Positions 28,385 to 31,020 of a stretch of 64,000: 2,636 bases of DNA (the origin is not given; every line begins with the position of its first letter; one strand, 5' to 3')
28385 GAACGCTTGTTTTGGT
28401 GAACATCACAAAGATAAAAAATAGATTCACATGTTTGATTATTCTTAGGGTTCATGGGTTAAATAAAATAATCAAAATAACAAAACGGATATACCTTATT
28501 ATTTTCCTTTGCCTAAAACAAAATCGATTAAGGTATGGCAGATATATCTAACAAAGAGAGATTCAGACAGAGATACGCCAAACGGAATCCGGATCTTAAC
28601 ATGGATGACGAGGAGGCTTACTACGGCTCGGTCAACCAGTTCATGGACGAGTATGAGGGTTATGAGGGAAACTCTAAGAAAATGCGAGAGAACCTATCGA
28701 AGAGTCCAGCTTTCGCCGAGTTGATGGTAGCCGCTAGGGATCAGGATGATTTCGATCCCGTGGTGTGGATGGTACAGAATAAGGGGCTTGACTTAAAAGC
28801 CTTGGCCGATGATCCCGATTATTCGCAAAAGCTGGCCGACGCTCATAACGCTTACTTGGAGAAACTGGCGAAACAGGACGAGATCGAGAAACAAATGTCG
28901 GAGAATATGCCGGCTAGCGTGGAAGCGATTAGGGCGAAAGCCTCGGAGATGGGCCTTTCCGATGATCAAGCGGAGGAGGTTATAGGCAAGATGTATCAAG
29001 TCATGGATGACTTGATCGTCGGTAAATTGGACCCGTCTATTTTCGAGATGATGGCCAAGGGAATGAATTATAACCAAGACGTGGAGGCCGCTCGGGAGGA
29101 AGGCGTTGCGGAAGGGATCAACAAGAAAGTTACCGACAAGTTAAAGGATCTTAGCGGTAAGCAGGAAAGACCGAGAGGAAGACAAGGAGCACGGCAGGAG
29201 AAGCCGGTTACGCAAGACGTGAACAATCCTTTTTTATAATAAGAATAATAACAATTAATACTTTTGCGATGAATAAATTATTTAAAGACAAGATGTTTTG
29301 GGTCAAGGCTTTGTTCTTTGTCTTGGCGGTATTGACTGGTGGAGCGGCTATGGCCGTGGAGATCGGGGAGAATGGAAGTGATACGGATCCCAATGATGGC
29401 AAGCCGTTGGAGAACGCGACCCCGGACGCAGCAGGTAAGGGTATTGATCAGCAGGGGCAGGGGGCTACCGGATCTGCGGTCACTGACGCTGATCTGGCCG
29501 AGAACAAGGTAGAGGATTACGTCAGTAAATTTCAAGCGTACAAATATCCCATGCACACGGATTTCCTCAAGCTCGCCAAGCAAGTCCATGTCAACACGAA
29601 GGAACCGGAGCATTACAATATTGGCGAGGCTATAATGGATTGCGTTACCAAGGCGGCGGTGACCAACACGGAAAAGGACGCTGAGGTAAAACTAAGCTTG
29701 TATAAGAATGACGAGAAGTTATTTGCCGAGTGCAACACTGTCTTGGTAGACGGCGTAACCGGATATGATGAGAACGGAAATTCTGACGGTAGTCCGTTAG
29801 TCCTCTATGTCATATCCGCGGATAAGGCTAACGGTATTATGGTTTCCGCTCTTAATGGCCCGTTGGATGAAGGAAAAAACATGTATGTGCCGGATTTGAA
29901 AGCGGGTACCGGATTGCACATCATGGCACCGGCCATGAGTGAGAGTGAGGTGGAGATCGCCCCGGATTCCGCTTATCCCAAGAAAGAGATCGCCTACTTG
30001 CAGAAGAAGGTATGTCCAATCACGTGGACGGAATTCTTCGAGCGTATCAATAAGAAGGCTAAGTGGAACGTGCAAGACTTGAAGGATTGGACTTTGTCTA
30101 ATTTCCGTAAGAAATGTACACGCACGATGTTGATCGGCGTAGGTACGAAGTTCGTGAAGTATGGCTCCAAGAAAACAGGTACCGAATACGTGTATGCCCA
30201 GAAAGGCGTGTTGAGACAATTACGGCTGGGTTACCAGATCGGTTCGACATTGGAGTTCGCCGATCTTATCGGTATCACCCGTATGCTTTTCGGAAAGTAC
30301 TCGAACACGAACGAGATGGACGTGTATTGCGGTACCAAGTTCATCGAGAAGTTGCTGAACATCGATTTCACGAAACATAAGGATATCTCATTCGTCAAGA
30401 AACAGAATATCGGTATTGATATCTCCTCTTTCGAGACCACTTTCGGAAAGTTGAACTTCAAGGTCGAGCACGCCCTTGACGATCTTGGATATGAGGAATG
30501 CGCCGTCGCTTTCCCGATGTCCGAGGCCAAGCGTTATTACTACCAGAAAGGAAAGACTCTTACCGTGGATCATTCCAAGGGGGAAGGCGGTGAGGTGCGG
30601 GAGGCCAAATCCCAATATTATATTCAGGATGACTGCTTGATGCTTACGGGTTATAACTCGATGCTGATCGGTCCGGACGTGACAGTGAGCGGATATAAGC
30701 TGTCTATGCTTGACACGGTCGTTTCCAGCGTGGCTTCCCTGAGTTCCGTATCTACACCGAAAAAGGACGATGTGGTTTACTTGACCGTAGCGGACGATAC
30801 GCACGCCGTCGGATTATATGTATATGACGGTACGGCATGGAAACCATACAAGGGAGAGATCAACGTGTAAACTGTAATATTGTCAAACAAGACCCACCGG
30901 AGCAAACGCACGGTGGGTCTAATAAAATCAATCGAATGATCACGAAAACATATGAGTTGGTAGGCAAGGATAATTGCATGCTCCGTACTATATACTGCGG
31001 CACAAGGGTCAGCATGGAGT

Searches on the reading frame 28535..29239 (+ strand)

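Call 40: search_protein_families(library=pfam, proteins=[window:28535-29239:+], max_evalue=0.01)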
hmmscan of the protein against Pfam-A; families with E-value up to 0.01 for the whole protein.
window:28535-29239:+ (234 aa): 1 family
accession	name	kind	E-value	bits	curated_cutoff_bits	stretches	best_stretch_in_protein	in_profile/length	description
PF03672.18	UPF0154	-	0.0045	17.3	27.1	1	117-143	20-46/60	Uncharacterised protein family (UPF0154)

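Call 41: search_protein_families(library=phrogs, proteins=[window:28535-29239:+], max_evalue=0.01)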
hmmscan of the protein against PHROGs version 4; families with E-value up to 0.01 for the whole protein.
window:28535-29239:+ (234 aa): 1 family
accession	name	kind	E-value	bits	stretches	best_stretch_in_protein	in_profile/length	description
phrog_22323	-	unknown function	1.7e-32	114.3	1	5-207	9-213/262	-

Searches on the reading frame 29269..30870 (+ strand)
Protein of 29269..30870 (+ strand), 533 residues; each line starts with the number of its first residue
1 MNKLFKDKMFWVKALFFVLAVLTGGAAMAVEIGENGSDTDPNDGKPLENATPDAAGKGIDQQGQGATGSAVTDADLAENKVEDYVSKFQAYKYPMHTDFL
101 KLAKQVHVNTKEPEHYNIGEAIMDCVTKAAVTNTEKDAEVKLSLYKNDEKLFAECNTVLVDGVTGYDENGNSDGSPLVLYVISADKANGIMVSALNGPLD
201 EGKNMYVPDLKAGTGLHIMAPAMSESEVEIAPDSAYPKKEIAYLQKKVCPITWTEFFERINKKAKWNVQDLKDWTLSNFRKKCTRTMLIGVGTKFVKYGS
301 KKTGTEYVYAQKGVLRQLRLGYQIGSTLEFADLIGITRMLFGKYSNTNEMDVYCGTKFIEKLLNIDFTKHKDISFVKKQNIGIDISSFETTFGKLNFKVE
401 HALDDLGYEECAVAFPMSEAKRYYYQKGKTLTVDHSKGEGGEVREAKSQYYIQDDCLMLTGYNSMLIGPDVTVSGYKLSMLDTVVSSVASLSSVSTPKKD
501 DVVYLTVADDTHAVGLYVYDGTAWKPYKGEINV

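Call 40: search_protein_families(library=pfam, proteins=[window:29269-30870:+], max_evalue=0.01)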
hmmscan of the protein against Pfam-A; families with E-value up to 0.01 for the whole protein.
window:29269-30870:+ (533 aa): 1 family
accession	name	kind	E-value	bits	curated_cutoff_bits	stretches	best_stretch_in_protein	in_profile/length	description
PF17236.8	SU10_MCP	-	0.00061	19.8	24.1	1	303-425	132-252/292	SU10 major capsid protein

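Call 41: search_protein_families(library=phrogs, proteins=[window:29269-30870:+], max_evalue=0.01)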
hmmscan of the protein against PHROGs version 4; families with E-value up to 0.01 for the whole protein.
window:29269-30870:+ (533 aa): 1 family
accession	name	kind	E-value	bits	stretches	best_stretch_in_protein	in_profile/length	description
phrog_26635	-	unknown function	1.4e-18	67.9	1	3-415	3-420/482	-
